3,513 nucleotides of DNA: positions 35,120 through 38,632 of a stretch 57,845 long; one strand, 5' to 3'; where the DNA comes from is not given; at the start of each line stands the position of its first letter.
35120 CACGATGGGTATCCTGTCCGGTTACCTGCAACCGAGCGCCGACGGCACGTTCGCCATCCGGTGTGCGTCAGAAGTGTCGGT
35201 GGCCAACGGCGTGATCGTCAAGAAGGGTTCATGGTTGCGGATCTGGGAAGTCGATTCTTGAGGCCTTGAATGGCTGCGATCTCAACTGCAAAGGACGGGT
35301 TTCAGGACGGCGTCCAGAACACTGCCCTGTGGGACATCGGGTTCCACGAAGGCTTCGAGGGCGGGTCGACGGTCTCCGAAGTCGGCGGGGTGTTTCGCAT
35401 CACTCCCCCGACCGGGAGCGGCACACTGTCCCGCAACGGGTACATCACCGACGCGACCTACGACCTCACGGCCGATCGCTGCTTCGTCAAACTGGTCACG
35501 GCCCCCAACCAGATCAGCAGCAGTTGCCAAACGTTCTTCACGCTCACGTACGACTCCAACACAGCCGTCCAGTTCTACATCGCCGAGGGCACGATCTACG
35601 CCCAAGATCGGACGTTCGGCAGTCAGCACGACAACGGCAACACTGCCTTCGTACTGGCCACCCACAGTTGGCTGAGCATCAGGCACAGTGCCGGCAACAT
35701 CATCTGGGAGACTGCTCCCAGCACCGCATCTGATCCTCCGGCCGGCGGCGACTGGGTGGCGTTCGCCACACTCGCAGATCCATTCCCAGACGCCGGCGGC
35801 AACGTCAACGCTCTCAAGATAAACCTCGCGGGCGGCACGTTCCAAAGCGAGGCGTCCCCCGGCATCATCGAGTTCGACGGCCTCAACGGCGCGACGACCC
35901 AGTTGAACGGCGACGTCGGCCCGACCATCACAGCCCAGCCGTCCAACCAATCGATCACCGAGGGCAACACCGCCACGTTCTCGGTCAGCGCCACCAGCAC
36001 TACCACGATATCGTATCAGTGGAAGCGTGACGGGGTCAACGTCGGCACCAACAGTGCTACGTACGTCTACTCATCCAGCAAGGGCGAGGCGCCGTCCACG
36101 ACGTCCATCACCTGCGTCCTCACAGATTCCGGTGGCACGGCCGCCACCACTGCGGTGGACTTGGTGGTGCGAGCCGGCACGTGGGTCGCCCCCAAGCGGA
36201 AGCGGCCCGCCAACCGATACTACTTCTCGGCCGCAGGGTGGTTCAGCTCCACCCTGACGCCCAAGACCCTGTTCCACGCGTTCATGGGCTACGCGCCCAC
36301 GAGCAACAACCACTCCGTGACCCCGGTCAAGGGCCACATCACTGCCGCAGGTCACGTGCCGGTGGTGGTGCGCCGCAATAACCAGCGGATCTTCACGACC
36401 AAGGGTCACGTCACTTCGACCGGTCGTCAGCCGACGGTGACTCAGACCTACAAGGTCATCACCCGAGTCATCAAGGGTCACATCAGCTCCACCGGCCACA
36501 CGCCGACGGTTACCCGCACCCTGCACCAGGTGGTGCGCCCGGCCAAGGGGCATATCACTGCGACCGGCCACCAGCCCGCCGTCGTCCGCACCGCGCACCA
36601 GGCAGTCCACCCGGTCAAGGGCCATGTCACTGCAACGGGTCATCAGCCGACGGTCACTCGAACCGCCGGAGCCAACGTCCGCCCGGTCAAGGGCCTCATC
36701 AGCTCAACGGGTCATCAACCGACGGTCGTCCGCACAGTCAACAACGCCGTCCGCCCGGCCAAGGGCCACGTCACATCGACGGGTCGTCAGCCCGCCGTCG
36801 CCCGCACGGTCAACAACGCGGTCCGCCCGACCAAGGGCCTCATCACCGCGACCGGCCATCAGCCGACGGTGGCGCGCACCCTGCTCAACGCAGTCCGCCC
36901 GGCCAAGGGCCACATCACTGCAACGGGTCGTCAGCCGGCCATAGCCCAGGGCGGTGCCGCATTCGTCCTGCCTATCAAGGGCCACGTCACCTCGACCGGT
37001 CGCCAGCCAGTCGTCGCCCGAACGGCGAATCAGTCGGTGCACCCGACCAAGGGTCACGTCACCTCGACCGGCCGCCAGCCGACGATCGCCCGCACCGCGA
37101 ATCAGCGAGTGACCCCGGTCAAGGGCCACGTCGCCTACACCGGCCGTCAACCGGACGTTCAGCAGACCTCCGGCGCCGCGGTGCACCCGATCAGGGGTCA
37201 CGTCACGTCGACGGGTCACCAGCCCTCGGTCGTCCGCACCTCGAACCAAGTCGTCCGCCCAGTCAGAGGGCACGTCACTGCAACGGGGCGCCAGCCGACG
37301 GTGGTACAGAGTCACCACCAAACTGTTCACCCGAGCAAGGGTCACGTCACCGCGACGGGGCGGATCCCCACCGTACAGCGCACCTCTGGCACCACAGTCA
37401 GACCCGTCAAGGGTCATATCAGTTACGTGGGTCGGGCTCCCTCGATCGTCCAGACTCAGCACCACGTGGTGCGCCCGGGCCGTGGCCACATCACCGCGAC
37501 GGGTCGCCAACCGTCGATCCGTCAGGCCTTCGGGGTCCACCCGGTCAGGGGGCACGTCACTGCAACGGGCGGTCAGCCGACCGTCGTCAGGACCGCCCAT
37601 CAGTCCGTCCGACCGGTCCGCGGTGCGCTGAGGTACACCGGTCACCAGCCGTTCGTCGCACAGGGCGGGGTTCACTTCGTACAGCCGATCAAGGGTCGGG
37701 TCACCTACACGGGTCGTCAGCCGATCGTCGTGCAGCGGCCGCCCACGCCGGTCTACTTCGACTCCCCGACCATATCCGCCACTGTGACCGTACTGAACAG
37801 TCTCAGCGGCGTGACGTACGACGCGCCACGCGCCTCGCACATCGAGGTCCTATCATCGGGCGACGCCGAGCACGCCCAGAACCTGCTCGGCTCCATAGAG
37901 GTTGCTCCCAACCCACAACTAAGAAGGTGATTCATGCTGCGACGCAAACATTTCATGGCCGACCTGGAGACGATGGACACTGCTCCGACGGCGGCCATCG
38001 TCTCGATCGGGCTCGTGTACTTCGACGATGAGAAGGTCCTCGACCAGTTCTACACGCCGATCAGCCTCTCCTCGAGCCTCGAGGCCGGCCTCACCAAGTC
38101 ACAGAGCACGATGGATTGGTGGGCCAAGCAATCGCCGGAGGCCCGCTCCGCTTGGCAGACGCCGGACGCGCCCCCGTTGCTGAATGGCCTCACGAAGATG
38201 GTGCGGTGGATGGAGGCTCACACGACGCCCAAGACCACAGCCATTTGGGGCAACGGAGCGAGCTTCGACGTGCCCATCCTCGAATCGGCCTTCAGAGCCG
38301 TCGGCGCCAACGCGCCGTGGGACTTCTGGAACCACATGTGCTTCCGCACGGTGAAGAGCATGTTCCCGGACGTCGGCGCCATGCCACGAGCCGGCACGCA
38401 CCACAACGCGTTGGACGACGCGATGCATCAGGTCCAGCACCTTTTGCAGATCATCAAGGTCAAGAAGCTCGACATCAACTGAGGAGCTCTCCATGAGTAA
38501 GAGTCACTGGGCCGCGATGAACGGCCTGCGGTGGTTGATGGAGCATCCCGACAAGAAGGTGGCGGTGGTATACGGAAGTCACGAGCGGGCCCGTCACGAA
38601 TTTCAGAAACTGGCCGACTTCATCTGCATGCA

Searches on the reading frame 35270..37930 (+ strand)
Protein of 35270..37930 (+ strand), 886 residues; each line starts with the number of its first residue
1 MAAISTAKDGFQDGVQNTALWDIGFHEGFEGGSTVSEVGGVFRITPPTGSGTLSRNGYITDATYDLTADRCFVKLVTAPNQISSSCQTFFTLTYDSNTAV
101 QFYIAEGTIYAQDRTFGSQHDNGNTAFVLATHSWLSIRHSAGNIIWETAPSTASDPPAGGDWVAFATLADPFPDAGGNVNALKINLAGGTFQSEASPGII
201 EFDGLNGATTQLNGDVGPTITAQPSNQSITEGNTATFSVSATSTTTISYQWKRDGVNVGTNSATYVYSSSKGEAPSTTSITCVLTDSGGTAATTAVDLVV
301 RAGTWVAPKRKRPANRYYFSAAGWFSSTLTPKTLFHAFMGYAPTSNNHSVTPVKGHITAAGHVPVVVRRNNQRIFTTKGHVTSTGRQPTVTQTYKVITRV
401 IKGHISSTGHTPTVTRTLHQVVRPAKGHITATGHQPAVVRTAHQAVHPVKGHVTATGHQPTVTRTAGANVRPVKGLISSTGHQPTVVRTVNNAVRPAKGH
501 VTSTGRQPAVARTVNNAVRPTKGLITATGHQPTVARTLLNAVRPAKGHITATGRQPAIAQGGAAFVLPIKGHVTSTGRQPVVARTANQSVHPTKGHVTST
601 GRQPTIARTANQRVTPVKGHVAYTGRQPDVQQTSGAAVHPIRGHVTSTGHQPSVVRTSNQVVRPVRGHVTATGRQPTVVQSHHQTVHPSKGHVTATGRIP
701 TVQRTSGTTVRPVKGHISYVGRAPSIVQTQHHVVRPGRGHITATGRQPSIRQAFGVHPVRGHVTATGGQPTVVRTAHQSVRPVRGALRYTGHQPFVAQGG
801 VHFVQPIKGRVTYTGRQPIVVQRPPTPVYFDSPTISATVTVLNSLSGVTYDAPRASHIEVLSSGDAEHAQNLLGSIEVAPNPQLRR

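Call 42: search_protein_families(library=phrogs, proteins=[window:35270-37930:+], max_evalue=0.00001)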
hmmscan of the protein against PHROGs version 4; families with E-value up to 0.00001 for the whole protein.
window:35270-37930:+ (886 aa): 2 families
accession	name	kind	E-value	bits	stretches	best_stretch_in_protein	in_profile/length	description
phrog_3995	-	tail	2.1e-11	44.6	1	215-301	206-289/294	tail protein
phrog_853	-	tail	1.7e-06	28.4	1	217-294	164-245/254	major tail protein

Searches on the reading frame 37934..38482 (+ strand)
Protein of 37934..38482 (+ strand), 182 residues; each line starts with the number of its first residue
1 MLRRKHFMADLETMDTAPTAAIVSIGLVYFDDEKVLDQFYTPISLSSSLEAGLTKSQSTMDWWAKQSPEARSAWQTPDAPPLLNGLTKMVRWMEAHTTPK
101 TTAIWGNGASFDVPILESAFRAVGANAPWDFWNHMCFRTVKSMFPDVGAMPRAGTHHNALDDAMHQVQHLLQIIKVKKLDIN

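Call 42: search_protein_families(library=phrogs, proteins=[window:37934-38482:+], max_evalue=0.00001)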
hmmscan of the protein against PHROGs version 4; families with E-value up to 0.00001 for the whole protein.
window:37934-38482:+ (182 aa): 6 families
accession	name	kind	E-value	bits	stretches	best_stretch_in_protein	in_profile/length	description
phrog_255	-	DNA, RNA and nucleotide metabolism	1.2e-55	190.3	1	4-170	180-355/436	exonuclease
phrog_14078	-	unknown function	3.6e-24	86.7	1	5-173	82-253/264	-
phrog_20376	-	DNA, RNA and nucleotide metabolism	1e-20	74.9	1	5-174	348-520/530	exonuclease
phrog_2082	-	DNA, RNA and nucleotide metabolism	2.9e-20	73.1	1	4-175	640-814/823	exonuclease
phrog_8783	-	unknown function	9.7e-15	55.3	1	81-174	6-104/114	-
phrog_192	-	DNA, RNA and nucleotide metabolism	3.9e-07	30.7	0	10-42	112-144/397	DNA polymerase exonuclease subunit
